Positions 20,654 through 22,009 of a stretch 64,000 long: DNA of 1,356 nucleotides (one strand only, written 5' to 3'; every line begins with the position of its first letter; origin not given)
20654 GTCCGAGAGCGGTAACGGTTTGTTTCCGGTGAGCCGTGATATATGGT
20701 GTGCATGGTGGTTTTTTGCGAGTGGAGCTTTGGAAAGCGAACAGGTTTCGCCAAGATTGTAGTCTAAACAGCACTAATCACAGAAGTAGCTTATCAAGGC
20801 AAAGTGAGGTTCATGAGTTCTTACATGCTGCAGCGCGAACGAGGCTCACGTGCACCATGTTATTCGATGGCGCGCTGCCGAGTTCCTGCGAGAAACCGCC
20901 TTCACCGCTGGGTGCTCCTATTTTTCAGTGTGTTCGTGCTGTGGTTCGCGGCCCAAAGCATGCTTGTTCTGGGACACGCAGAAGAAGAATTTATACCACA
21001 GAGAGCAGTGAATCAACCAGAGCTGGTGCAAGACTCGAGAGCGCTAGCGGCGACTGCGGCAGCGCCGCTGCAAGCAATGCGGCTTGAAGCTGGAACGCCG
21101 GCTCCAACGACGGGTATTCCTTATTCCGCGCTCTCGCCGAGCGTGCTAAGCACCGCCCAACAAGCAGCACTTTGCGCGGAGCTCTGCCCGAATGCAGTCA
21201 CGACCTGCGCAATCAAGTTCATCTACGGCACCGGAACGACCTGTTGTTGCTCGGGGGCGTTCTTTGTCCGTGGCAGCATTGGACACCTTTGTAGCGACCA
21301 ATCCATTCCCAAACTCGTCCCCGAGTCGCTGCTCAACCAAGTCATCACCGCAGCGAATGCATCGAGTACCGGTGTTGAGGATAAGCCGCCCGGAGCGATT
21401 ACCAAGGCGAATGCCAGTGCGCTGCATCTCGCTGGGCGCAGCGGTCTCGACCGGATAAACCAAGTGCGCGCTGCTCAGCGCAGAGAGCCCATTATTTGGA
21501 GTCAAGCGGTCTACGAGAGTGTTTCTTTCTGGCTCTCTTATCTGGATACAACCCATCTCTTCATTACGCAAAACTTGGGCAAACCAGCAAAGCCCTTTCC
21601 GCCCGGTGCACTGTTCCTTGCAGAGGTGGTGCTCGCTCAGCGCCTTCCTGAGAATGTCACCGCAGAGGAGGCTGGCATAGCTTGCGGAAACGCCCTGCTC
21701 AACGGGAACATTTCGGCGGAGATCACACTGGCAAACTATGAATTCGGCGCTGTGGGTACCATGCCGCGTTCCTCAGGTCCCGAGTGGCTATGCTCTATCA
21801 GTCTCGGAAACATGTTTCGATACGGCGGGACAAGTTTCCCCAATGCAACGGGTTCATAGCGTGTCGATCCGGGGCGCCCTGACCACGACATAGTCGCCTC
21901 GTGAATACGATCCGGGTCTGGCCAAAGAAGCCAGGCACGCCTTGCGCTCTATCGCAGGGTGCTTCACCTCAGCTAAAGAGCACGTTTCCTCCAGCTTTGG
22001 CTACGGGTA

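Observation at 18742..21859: Divergently transcribed paralogous pair of secreted Cys-rich CAP-like proteins with a repeat-laden shared promoter region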

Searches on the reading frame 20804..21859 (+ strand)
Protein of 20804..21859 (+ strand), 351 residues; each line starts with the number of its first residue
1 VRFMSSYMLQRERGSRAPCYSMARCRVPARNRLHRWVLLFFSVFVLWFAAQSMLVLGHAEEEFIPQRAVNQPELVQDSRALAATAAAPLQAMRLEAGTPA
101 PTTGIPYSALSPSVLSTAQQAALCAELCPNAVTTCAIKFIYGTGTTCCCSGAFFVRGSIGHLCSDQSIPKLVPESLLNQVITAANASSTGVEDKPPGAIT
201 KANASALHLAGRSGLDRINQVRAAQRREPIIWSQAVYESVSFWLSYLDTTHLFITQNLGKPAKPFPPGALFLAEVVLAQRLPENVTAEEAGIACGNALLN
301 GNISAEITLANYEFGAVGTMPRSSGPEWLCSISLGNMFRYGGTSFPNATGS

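Call 3: search_protein_families(library=pfam, proteins=[window:20804-21859:+], max_evalue=1)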
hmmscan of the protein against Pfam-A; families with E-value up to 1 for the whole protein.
window:20804-21859:+ (351 aa): 0 families

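Call 11: find_homologous_proteins(query=window:20813-21859:+)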
Query window:20813-21859:+ (348 aa): 3 proteins with E <= 0.001 among 8000 candidates.
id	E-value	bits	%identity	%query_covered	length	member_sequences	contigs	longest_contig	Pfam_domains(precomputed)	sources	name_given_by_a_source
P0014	1.5e-228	775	99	100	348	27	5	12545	-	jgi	jgi:hypothetical protein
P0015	8.0e-129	448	66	91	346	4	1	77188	-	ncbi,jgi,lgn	jgi:hypothetical protein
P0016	7.7e-127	441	69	85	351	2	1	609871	-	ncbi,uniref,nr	ncbi:hypothetical protein F1559_002410 [Cyanidiococcus yangmingshanensis]|uniref:Uncharacterized pro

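Call 28: search_protein_families(library=ncbifam, proteins=[window:20813-21859:+], max_evalue=1)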
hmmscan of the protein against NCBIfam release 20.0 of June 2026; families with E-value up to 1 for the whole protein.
window:20813-21859:+ (348 aa): 0 families

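Call 44: predict_structure(alignment_id=A5)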
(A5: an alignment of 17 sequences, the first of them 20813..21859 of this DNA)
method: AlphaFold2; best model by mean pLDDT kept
length: 348 residues; sequences in the alignment: 17
mean_pLDDT: 66.0   pTM: 0.47
mean pLDDT of the five models: 66.0, 65.0, 64.3, 64.0, 60.4
residues with pLDDT >= 90: 58; 70-90: 108; 50-70: 60; < 50: 122
segments of 3 or more residues with pLDDT < 50: 1-4, 6-9, 11-14, 18-23, 56-74, 77-110, 137-153, 187-199, 251-256, 337-348
pLDDT, mean of each block of 10 residues (from residue 1): 46 46 56 88 87 52 40 48 43 35 40 74 85 58 41 57 69 75 51 44 91 98 94 83 74 48 62 84 92 86 84 91 86 59 38
secondary structure, 60 per line:
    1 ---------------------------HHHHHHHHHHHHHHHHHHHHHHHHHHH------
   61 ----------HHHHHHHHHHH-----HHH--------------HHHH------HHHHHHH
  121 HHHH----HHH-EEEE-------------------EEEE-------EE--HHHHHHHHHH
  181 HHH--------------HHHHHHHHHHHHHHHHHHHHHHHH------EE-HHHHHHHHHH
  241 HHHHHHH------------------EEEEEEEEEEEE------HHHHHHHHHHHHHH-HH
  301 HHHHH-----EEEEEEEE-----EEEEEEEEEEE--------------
elements in order: H28-54 H71-81 H104-107 H114-124 E133-136 E156-159 H171-183 H198-221 H231-247 E266-277 H284-297 H299-305 E311-318 E324-334
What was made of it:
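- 21404..21814 (+): B: degenerate CAP-fold domain, aa 198-334. Both CAP histidines are lost, GEN has become AEV, and the domain holds 3 of the protein's 5 N-x-S/T sequons. AF2 pLDDT is mostly 84-98 with a dip over aa 250-270 (call 44).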

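Call 47: fold_search(model_id=the predicted structure, library=pdb)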
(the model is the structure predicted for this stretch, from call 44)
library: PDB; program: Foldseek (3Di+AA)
matches with E <= 10: 129; with E <= 0.001: 2
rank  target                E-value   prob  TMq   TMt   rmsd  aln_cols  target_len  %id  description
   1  5vhg                  3.6e-04  1.00  0.27  0.57   6.9       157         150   14  Crystal structure of pentad mutant GAPR-1 (released 2017-09-20)
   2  8th8_P                7.1e-04  1.00  0.30  0.34   3.6       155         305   14  Linker domain of Nexin-dynein regulatory complex from Tetrahymena thermophila (released 2023-09-20)
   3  8tid_P                2.5e-03  1.00  0.26  0.15   6.3       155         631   15  Combined linker domain of N-DRC and associated proteins Tetrahymena (released 2023-09-27)
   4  4aiw                  3.2e-03  1.00  0.28  0.60   5.6       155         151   12  GAPR-1 with bound inositol hexakisphosphate (released 2012-08-08)
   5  1smb                  5.0e-03  1.00  0.26  0.55   6.8       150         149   13  Crystal Structure of Golgi-Associated PR-1 protein (released 2004-09-14)
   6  4d53_A                5.6e-03  1.00  0.28  0.66   4.1       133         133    9  Outer surface protein BB0689 from Borrelia burgdorferi (released 2015-10-14)
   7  4ifa                  6.7e-03  1.00  0.28  0.33   5.1       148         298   14  1.5 Angstrom resolution crystal structure of an extracellular protein containing a SCP domain from Bacillus anthracis st (released 2012-12-26)
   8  9lyt_A                1.4e-02  1.00  0.25  0.57   7.1       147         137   10  The crystal structure of Mucuna sempervirens Pathogenesis-related protein 1 (released 2026-01-07)
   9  1cfe_MODEL_1_A        1.4e-02  0.99  0.26  0.59   6.2       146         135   14  P14A, NMR, 20 STRUCTURES (released 1997-11-12)
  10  9lyt_B                1.6e-02  0.99  0.24  0.55   7.7       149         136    9  The crystal structure of Mucuna sempervirens Pathogenesis-related protein 1 (released 2026-01-07)
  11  4h0a_B                2.1e-02  0.77  0.21  0.24  12.9       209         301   14  Crystal structure of a cysteine-rich secretory protein (SAV1118) from Staphylococcus aureus subsp. aureus Mu50 at 1.90 (released 2012-09-26)
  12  4tpv_A                3.7e-02  0.94  0.23  0.40   7.0       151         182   12  Crystal Structure of Hookworm Platelet Inhibitor (released 2015-04-22)
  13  4h0a_A                5.3e-02  0.69  0.23  0.27  12.5       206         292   13  Crystal structure of a cysteine-rich secretory protein (SAV1118) from Staphylococcus aureus subsp. aureus Mu50 at 1.90 (released 2012-09-26)
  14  5v50_G                6.0e-02  0.85  0.21  0.46   7.8       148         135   11  Crystal Structure of MpPR-1i (released 2017-08-30)
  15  5v50_F                6.8e-02  0.85  0.21  0.46   7.2       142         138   10  Crystal Structure of MpPR-1i (released 2017-08-30)
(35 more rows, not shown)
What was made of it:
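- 21404..21814 (+): Foldseek hits GAPR-1 at 3.6e-4 (call 47).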

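Call 75: search_protein_families(library=pfam, alignment_id=A7, max_evalue=10)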
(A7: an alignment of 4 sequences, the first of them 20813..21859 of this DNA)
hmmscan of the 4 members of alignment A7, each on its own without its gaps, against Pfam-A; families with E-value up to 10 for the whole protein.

A. member 1, window:20813-21859:+ (348 aa): 0 families

B. families by the number of members that match (of 4 scanned): 1 family
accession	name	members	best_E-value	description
PF00188.32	CAP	3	0.0039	Cysteine-rich secretory protein family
